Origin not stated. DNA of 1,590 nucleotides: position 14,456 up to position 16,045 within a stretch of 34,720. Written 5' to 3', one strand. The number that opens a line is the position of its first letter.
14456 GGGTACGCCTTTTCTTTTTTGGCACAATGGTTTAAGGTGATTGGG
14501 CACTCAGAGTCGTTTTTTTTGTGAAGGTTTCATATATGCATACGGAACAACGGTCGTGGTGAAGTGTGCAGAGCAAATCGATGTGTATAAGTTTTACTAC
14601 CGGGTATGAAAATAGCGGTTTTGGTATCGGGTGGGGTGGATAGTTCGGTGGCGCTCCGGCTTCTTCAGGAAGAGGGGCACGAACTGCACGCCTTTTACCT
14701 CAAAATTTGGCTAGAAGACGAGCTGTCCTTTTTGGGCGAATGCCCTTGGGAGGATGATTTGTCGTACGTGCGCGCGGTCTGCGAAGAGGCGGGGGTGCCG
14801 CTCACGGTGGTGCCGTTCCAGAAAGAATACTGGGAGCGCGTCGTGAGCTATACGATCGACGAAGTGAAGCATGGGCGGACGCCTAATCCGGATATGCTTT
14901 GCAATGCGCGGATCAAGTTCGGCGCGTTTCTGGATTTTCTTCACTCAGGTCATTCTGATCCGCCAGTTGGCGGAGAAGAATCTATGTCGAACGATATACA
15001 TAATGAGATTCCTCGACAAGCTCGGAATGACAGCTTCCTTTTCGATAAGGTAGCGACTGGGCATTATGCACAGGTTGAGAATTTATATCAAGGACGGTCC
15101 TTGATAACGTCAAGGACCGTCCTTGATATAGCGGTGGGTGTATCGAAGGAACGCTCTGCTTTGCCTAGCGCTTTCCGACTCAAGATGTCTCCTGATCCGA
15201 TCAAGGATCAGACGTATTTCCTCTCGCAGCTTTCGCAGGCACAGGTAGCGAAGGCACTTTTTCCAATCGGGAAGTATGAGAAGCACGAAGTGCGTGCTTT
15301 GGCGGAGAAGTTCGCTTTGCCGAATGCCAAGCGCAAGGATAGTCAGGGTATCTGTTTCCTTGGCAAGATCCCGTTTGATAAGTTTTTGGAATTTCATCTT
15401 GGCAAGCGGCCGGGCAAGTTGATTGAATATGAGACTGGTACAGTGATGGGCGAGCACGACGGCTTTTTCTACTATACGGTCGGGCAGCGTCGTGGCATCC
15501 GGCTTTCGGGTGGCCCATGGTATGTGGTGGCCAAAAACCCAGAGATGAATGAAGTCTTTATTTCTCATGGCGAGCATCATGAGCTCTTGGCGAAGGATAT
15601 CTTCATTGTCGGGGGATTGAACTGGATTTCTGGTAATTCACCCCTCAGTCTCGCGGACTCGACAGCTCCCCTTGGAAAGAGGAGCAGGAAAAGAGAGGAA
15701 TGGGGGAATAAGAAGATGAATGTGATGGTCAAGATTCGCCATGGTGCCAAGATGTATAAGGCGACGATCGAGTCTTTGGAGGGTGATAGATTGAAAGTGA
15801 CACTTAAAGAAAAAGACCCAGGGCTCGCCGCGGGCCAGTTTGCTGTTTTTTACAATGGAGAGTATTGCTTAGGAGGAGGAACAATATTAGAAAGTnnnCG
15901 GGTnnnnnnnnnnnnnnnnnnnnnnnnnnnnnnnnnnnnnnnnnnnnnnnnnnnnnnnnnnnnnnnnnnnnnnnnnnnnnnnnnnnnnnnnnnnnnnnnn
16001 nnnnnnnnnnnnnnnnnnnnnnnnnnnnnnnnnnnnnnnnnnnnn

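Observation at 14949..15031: An 84-bp MITE-like element with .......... terminal inverted repeats, translated in frame inside mnmA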

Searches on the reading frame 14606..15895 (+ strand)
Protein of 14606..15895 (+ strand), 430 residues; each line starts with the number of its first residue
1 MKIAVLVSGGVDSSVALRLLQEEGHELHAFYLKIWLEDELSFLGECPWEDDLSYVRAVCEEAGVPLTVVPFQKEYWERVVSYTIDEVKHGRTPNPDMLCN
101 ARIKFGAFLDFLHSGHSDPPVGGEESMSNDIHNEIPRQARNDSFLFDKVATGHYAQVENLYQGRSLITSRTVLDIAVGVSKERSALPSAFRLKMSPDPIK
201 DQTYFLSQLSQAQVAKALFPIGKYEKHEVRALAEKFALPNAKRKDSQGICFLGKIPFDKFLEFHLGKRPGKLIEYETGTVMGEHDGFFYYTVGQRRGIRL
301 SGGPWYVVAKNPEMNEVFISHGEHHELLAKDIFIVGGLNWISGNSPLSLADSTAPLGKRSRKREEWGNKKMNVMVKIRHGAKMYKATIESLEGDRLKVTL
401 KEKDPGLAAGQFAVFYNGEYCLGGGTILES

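Call 9: search_solved_structures(query=window:14606-15895:+, show_alignments=2)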
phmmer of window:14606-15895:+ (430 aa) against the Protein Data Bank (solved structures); distinct sequences matched with E-value up to 0.001: 4.
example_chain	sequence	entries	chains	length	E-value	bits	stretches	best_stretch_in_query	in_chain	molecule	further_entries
2der_A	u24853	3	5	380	2e-71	244.3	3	175-342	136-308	tRNA-specific 2-thiouridylase mnmA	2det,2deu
9hlv_A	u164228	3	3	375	6.4e-68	232.8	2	196-329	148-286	tRNA-specific 2-thiouridylase MnmA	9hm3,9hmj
2hma_A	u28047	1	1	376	6.5e-68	232.8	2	196-329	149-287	Probable tRNA (5-methylaminomethyl-2-thiouridylate)-methyltransferase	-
9hln_A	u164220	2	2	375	1.2e-66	228.6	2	196-329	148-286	tRNA-specific 2-thiouridylase MnmA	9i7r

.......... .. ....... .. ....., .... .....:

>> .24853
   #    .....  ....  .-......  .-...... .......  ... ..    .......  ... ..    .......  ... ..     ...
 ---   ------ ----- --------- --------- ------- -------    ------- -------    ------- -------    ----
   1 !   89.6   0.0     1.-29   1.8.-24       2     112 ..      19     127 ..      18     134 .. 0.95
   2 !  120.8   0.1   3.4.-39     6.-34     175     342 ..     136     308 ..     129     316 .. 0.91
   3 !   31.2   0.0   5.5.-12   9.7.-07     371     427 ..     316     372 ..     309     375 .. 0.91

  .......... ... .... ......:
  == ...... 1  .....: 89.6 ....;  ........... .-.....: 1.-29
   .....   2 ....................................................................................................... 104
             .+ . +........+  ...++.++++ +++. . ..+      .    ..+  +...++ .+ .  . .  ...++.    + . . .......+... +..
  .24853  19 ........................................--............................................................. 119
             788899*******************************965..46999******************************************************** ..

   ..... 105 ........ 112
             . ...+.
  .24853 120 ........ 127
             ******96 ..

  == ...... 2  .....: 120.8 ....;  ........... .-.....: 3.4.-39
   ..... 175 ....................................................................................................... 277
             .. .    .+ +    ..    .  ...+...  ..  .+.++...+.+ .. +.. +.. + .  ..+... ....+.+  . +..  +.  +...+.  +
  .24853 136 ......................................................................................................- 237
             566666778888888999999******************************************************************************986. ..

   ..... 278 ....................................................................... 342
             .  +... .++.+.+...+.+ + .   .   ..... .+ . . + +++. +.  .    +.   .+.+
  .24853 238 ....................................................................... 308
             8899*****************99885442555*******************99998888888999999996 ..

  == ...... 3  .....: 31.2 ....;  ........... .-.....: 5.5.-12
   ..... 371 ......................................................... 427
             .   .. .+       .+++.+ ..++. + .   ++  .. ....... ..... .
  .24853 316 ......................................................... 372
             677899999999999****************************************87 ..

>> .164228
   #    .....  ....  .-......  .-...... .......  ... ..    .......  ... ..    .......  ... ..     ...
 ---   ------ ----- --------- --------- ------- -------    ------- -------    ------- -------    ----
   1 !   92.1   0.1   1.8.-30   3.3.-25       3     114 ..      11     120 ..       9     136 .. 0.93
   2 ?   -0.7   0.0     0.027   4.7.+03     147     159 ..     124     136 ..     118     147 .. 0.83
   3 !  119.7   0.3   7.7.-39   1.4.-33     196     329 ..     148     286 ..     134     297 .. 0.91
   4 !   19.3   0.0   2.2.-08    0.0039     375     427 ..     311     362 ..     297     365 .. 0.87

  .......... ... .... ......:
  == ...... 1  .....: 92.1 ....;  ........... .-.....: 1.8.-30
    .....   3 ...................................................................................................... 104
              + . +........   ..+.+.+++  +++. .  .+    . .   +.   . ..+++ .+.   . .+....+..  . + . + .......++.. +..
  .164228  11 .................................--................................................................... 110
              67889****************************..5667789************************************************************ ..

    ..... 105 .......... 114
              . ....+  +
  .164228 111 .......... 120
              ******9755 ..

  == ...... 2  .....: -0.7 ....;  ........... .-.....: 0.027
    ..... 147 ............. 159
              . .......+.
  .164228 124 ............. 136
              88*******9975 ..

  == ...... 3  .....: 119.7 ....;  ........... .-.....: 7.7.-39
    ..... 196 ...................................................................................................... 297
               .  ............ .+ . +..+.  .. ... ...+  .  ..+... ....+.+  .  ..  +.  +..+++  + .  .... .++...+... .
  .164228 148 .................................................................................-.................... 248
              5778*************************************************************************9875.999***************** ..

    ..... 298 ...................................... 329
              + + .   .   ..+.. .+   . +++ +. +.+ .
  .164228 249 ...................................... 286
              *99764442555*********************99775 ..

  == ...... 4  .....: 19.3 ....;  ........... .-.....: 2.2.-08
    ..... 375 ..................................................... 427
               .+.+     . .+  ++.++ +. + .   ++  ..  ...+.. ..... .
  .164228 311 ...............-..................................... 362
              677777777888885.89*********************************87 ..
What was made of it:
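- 14606..15898 (+): mnmA (tRNA 2-thiouridine(34) synthase), 430 aa against about 351 aa in insert-free Moranbacteria orthologues. It is the host gene of the element. PDB MnmA hits at E=2e-71, broken at three places (call 9).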

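Call 12: find_homologous_proteins(query=window:14606-15895:+, max_evalue=1e-30)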
Query window:14606-15895:+ (430 aa): 8000 proteins with E <= 1e-30 among 8000 candidates; the best 120 are listed.
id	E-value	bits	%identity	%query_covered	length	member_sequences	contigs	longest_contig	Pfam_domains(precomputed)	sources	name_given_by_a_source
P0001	4.6e-294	993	100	100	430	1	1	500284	PF00733.28,PF20259.4,PF03054.23,PF20258.5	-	-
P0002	6.3e-196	669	75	100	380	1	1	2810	PF20259.4,PF03054.23,PF20258.5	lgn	-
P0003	5.4e-192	657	73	100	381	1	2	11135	PF00733.28,PF20259.4,PF03054.23,PF20258.5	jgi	jgi:tRNA-specific 2-thiouridylase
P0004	2.0e-190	651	72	100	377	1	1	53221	PF00733.28,PF20259.4,PF03054.23,PF20258.5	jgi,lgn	jgi:tRNA-specific 2-thiouridylase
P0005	6.8e-186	636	67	100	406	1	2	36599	PF00733.28,PF20259.4,PF03054.23,PF20258.5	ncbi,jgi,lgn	jgi:tRNA-5-taurinomethyluridine 2-sulfurtransferase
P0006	1.0e-184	633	71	99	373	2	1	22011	PF20259.4,PF03054.23,PF20258.5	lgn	-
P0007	4.8e-184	630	70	100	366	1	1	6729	PF20259.4,PF03054.23,PF20258.5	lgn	-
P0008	1.1e-180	619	67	100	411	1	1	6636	PF20259.4,PF03054.23,PF20258.5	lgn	-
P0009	1.7e-178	612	66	100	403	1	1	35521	PF20259.4,PF03054.23,PF20258.5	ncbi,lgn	-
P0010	1.9e-178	612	69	100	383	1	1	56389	PF20259.4,PF03054.23,PF20258.5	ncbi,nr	ncbi:MAG: tRNA 2-thiouridine(34) synthase MnmA [bacterium]|nr:tRNA 2-thiouridine(34) synthase MnmA [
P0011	2.8e-176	605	67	100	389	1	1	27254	PF20259.4,PF03054.23,PF20258.5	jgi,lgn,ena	-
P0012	3.5e-176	604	67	100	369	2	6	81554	PF20259.4,PF03054.23,PF20258.5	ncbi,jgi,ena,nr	ncbi:MAG: tRNA 2-thiouridine(34) synthase MnmA [Candidatus Moranbacteria bacterium RIFCSPHIGHO2_12_F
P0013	2.7e-175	601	67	100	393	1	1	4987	PF20259.4,PF03054.23,PF20258.5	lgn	-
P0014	4.6e-175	601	67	100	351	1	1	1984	PF20259.4,PF03054.23,PF20258.5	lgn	-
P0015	1.7e-174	599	67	100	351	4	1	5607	PF00733.28,PF20259.4,PF03054.23,PF20258.5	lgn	-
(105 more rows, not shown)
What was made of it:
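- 14606..15898 (+): Best database hits are named Moranbacteria MnmA (call 12).
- The protein cluster with this insert has a single member (call 12), so conservation of this peptide cannot be shown.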

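Call 18: find_encoding_contigs(protein=P0008, flank=10000, max_places=2)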
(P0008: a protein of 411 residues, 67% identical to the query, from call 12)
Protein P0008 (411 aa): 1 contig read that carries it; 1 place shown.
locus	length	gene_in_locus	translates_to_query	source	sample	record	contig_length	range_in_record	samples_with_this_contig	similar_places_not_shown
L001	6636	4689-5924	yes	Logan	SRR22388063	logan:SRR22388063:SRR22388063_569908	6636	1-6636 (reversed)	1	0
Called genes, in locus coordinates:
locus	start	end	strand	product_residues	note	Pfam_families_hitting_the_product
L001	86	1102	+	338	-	PF01207:Dus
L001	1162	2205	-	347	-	-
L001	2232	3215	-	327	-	PF01180:DHO_dh (weak)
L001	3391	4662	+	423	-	PF07690:MFS_1, PF13347:MFS_2, PF11700:ATG22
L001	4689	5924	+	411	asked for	PF03054:tRNA_Me_trans, PF20259:tRNA_Me_trans_M, PF20258:tRNA_Me_trans_C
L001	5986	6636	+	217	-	?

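Call 19: find_encoding_contigs(protein=P0004, flank=10000, max_places=2)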
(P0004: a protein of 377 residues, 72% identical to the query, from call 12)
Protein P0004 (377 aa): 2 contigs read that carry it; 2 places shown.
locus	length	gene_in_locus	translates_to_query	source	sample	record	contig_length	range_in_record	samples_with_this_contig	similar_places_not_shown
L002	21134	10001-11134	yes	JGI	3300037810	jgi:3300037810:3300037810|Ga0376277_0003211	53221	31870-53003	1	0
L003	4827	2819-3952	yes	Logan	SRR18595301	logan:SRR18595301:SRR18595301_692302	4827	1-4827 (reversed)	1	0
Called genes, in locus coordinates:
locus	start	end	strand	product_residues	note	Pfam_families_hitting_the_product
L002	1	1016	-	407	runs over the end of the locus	PF00155:Aminotran_1_2, PF00266:Aminotran_5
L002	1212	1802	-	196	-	PF01458:SUFBD_core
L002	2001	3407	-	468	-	PF19295:SufBD_N, PF01458:SUFBD_core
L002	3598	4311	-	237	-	PF02463:SMC_N, PF00005:ABC_tran, PF13304:AAA_21 (faint)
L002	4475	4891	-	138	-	PF02082:Rrf2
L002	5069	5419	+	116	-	-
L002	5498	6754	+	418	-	PF01136:Peptidase_U32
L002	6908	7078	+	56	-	-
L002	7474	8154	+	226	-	-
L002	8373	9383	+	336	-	PF01207:Dus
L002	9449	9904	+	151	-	-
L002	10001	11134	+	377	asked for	PF00733:Asn_synthase (weak), PF03054:tRNA_Me_trans, PF20259:tRNA_Me_trans_M, PF20258:tRNA_Me_trans_C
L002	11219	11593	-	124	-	-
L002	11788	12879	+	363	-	PF00730:HhH-GPD, PF00633:HHH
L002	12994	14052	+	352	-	PF01594:AI-2E_transport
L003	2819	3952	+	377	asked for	PF00733:Asn_synthase (weak), PF03054:tRNA_Me_trans, PF20259:tRNA_Me_trans_M, PF20258:tRNA_Me_trans_C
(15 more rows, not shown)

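Call 20: find_encoding_contigs(protein=P0005, flank=10000, max_places=2)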
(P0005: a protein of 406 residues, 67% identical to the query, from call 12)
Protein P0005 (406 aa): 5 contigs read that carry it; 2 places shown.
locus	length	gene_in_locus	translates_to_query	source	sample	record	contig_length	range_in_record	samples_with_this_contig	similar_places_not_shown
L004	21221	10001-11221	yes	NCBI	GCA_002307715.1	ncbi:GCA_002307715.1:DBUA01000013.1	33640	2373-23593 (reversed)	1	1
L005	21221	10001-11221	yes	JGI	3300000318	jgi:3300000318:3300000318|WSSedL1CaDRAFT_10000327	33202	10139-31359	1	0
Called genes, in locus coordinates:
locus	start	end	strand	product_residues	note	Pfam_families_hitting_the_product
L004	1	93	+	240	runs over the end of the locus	PF01479:S4, PF00849:PseudoU_synth_2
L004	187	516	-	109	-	PF01883:FeS_assembly_P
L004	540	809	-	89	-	PF13370:Fer4_13, PF13459:Fer4_15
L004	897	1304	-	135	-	PF01592:NifU_N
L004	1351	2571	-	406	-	PF00266:Aminotran_5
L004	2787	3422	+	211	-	-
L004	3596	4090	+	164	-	-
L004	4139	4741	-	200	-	PF01458:SUFBD_core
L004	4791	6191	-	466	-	PF19295:SufBD_N, PF01458:SUFBD_core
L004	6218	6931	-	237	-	PF02463:SMC_N (faint), PF00005:ABC_tran, PF13304:AAA_21 (faint)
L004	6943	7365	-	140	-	PF02082:Rrf2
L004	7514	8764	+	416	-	PF01136:Peptidase_U32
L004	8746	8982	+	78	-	PF13370:Fer4_13, PF13459:Fer4_15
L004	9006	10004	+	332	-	PF01207:Dus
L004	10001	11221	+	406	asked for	PF00733:Asn_synthase (faint), PF03054:tRNA_Me_trans, PF20259:tRNA_Me_trans_M, PF20258:tRNA_Me_trans_C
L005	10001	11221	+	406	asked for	PF00733:Asn_synthase (faint), PF03054:tRNA_Me_trans, PF20259:tRNA_Me_trans_M, PF20258:tRNA_Me_trans_C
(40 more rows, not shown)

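Call 56: predict_structure(alignment_id=A1)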
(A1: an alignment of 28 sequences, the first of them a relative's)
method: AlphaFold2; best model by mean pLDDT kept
length: 430 residues; sequences in the alignment: 28
mean_pLDDT: 73.6   pTM: 0.73
mean pLDDT of the five models: 73.6, 73.2, 72.1, 71.1, 62.4
residues with pLDDT >= 90: 133; 70-90: 135; 50-70: 78; < 50: 84
segments of 3 or more residues with pLDDT < 50: 117-142, 164-186, 247-254, 290-297, 351-366
pLDDT, mean of each block of 10 residues (from residue 1): 90 95 96 61 61 91 90 63 70 59 72 60 35 43 75 90 47 40 56 90 87 91 95 95 64 58 78 86 70 45 67 81 69 92 74 44 56 88 93 92 81 90 86
secondary structure, 60 per line:
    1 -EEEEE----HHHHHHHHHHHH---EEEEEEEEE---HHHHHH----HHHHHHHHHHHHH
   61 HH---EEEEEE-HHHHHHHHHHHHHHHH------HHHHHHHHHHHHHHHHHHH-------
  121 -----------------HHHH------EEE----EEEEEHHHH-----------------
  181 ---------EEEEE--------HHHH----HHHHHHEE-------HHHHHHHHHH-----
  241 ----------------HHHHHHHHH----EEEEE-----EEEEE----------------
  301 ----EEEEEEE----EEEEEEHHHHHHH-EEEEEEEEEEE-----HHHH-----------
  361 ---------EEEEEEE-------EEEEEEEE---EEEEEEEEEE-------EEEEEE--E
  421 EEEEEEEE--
elements in order: E2-6 H11-22 E26-34 H38-43 H48-62 E66-71 H73-88 H95-113 H138-141 E148-150 E155-159 H160-163 E190-194 H203-206 H211-216 H226-235 H257-265 E270-274 E280-284 E305-311 E316-321 H322-328 E330-340 H346-349 E370-376 E384-391 E395-404 E412-417 E420-428
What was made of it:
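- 14942..15031 (+): The 90 nt (aa 113-142, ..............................) present here but absent from empty-site orthologues. This is insertion site 1 of MnmA. AlphaFold pLDDT is below 50 for residues 117-142 (call 56).
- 15639..15692 (+): Insertion site 3 of MnmA (aa about 345-366, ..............). It is a copy of a second dispersed 54-nt repeat, family D2. The other copies are at 17234-17287 in the HhH-GPD gene (69%) and 31703-31756 in argS (91%). pLDDT is below 50 for residues 351-366 (call 56).
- The model predicts disorder (call 56).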

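Call 87: fold_search(model_id=the predicted structure, library=pdb)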
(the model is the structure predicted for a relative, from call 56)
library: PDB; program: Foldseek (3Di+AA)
matches with E <= 10: 1851; with E <= 0.001: 18
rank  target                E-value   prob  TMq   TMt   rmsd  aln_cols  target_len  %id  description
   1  2hma                  1.3e-31  1.00  0.73  0.85   3.7       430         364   33  The Crystal Structure of tRNA (5-Methylaminomethyl-2-Thiouridylate)-Methyltransferase TrmU from Streptococcus pneumoniae (released 2006-08-08)
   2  2det_A                8.9e-31  1.00  0.73  0.85   3.8       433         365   35  Cocrystal structure of an RNA sulfuration enzyme MnmA and tRNA-Glu in the pre-reaction state (released 2006-08-15)
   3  2der_B                3.4e-30  1.00  0.71  0.84   3.7       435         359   34  Cocrystal structure of an RNA sulfuration enzyme MnmA and tRNA-Glu in the initial tRNA binding state (released 2006-08-15)
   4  2deu_A                3.8e-30  1.00  0.74  0.86   3.0       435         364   35  Cocrystal structure of an RNA sulfuration enzyme MnmA and tRNA-Glu in the adenylated intermediate state (released 2006-08-15)
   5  2der_A                7.3e-30  1.00  0.69  0.84   4.6       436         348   32  Cocrystal structure of an RNA sulfuration enzyme MnmA and tRNA-Glu in the initial tRNA binding state (released 2006-08-15)
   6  3k32_D                1.1e-04  1.00  0.26  0.54   9.9       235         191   11  The crystal structure of predicted subunit of tRNA methyltransferase from Methanocaldococcus jannaschii DSM (released 2010-01-12)
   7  5mko_B                2.0e-04  1.00  0.28  0.38  14.1       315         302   17  [2Fe-2S] cluster containing TtuA in complex with AMP. (released 2017-06-14)
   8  2c5s                  3.4e-04  1.00  0.26  0.30  11.4       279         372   14  Crystal structure of Bacillus anthracis ThiI, a tRNA-modifying enzyme containing the predicted RNA-binding THUMP domain (released 2005-11-30)
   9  5ztb_A                4.5e-04  1.00  0.26  0.35  19.1       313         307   15  Structure of Sulfurtransferase (released 2019-06-12)
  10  3vrh                  5.4e-04  1.00  0.20  0.28   4.8       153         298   22  Crystal structure of ph0300 (released 2013-03-13)
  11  9nto_B                5.7e-04  1.00  0.26  0.56  12.7       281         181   13  Structure of Cap9-CdnD complex containing NDG modification (released 2025-05-07)
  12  5mkp                  6.1e-04  1.00  0.18  0.24   6.1       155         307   22  Non redox thiolation in transfer RNAs occuring via sulfur activation by a [4Fe-4S] cluster (released 2017-06-14)
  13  5mko_A                6.5e-04  1.00  0.28  0.37   5.2       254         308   18  [2Fe-2S] cluster containing TtuA in complex with AMP. (released 2017-06-14)
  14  3k32_F                7.3e-04  1.00  0.26  0.54  10.1       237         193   11  The crystal structure of predicted subunit of tRNA methyltransferase from Methanocaldococcus jannaschii DSM (released 2010-01-12)
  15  2ywc_B                8.2e-04  1.00  0.24  0.22   6.4       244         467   18  Crystal structure of GMP synthetase from Thermus thermophilus in complex with XMP (released 2007-10-23)
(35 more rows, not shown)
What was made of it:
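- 14606..15898 (+): The model matches 2DEU/2HMA with target TM 0.84-0.86 (call 87).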

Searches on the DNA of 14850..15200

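Call 42: search_rna_families(source=window, start=14850, end=15200, threshold=evalue, max_evalue=10)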
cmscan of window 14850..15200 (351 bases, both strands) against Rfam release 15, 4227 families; matches with E-value up to 10: 1.
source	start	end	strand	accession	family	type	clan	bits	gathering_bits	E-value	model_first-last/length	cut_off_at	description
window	15150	15168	-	RF02186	ST7-OT3_4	Gene; lncRNA;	-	9.5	80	7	55-73/73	no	ST7 overlapping transcript 3 conserved region 4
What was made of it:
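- Tried and rejected: An E-value search of 14850-15200 gives nothing relevant (call 42).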
